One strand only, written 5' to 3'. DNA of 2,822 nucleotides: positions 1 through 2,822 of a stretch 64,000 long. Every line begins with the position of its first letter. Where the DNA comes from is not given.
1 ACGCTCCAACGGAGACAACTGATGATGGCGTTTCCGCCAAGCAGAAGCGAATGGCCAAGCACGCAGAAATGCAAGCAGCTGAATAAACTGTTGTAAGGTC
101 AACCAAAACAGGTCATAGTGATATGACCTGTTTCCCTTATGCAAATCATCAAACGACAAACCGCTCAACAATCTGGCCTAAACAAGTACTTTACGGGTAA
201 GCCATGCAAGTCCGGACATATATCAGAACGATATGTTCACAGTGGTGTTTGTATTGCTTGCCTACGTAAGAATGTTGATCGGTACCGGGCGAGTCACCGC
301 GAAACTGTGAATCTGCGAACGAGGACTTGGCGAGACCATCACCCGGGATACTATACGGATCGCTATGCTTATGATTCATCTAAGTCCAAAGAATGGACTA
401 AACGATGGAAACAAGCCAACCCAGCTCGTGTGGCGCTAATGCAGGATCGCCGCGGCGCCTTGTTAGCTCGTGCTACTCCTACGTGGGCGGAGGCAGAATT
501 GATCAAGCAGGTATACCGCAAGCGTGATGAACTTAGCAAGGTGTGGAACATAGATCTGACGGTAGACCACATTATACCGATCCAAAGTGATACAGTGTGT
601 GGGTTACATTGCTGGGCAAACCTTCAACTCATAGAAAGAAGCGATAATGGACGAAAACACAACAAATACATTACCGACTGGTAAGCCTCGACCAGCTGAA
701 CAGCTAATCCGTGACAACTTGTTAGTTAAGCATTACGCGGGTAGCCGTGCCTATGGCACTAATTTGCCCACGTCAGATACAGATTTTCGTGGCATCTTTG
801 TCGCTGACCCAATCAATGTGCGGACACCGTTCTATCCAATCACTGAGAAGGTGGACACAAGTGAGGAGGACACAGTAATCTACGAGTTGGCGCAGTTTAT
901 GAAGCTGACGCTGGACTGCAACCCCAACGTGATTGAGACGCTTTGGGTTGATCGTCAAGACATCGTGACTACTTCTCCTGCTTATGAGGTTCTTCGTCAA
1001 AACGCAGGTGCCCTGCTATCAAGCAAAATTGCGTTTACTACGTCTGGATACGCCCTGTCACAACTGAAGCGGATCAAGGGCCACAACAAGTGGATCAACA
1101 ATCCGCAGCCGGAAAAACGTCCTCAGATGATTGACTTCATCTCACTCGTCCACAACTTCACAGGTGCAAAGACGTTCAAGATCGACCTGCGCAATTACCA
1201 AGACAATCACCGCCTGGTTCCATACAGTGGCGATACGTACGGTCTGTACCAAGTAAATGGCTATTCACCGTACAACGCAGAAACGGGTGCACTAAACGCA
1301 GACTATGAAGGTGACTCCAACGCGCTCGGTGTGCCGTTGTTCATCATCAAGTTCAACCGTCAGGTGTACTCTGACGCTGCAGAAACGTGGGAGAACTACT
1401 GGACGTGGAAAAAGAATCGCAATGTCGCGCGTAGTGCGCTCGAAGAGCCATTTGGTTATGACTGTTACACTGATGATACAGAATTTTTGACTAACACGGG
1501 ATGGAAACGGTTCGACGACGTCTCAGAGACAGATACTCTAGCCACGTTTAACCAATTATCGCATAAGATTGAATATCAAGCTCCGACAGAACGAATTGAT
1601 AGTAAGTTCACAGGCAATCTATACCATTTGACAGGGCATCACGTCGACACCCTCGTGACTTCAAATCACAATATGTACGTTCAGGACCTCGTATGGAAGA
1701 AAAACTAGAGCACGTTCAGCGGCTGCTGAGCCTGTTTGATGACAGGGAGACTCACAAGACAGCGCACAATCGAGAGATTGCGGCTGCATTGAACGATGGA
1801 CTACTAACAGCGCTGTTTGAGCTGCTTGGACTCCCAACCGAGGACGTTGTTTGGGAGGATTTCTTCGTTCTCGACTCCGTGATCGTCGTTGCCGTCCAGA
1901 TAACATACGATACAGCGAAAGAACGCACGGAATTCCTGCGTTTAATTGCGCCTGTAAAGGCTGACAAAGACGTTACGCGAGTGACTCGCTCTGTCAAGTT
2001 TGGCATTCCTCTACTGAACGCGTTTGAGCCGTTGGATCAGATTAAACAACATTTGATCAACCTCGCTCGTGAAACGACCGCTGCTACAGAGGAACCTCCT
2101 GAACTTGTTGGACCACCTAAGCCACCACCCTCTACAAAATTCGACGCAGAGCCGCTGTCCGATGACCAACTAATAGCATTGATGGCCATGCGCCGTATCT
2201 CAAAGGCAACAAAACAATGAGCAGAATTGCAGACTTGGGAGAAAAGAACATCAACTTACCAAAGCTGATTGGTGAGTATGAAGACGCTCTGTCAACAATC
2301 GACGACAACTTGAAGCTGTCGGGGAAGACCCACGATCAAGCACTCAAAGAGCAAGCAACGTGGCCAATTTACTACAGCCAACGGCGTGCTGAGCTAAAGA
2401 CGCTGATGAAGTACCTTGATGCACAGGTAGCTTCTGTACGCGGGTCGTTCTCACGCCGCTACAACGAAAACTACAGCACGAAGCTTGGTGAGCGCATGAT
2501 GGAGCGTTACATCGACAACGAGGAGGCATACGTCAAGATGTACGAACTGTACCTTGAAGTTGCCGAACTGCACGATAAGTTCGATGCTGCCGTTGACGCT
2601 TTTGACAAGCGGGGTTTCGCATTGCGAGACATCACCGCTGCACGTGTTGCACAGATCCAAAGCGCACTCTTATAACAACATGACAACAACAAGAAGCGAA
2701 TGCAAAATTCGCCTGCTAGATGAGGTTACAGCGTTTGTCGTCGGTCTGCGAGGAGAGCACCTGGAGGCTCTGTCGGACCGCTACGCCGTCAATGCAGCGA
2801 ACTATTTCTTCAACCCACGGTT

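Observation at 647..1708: Nucleotidyltransferase ending in an orphan N-intein: a new split-intein host gene, or a deletion scar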

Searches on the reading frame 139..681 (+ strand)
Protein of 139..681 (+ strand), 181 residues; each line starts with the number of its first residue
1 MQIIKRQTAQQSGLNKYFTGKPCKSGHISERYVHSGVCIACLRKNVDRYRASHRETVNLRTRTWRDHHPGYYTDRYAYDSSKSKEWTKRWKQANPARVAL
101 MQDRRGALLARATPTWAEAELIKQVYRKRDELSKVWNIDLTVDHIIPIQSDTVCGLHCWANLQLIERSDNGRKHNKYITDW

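Call 4: search_protein_families(library=pfam, proteins=[window:139-681:+], max_evalue=1)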
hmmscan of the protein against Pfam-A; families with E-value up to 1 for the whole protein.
window:139-681:+ (181 aa): 1 family
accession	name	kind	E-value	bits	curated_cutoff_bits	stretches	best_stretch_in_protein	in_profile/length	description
PF01844.29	HNH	-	0.00039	20.9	21.4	1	139-176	13-47/47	HNH endonuclease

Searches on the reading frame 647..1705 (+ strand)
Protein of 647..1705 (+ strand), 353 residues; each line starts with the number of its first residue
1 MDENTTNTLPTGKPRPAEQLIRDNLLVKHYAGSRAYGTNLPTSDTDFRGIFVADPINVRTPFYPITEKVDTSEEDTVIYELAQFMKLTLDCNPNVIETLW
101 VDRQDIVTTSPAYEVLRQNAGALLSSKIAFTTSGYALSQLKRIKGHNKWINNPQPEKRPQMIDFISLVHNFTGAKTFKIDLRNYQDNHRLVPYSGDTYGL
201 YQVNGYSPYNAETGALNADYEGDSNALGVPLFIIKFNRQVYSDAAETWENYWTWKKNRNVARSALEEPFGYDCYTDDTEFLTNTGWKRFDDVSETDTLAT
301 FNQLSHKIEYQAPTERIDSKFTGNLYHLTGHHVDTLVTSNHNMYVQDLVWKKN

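Call 4: search_protein_families(library=pfam, proteins=[window:647-1705:+], max_evalue=1)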
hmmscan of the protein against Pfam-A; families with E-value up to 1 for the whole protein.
window:647-1705:+ (353 aa): 2 families
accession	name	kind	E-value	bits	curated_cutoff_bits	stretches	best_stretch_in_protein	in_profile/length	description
PF10127.15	RlaP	-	2.6e-11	44.1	23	1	28-143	23-140/249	RNA repair pathway DNA polymerase beta family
PF14791.11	DNA_pol_B_thumb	-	0.11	12.9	25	1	168-189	2-23/63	DNA polymerase beta thumb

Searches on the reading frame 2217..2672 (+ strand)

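Call 4: search_protein_families(library=pfam, proteins=[window:2217-2672:+], max_evalue=1)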
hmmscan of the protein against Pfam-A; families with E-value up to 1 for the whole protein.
window:2217-2672:+ (152 aa): 2 families
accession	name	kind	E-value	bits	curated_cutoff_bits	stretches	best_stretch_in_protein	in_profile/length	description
PF17140.10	DUF5113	-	0.012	16.1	27.1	1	18-122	21-127/161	Domain of unknown function (DUF5113)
PF01576.24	Myosin_tail_1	-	0.02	13.2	38.1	1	2-133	166-291/1081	Myosin tail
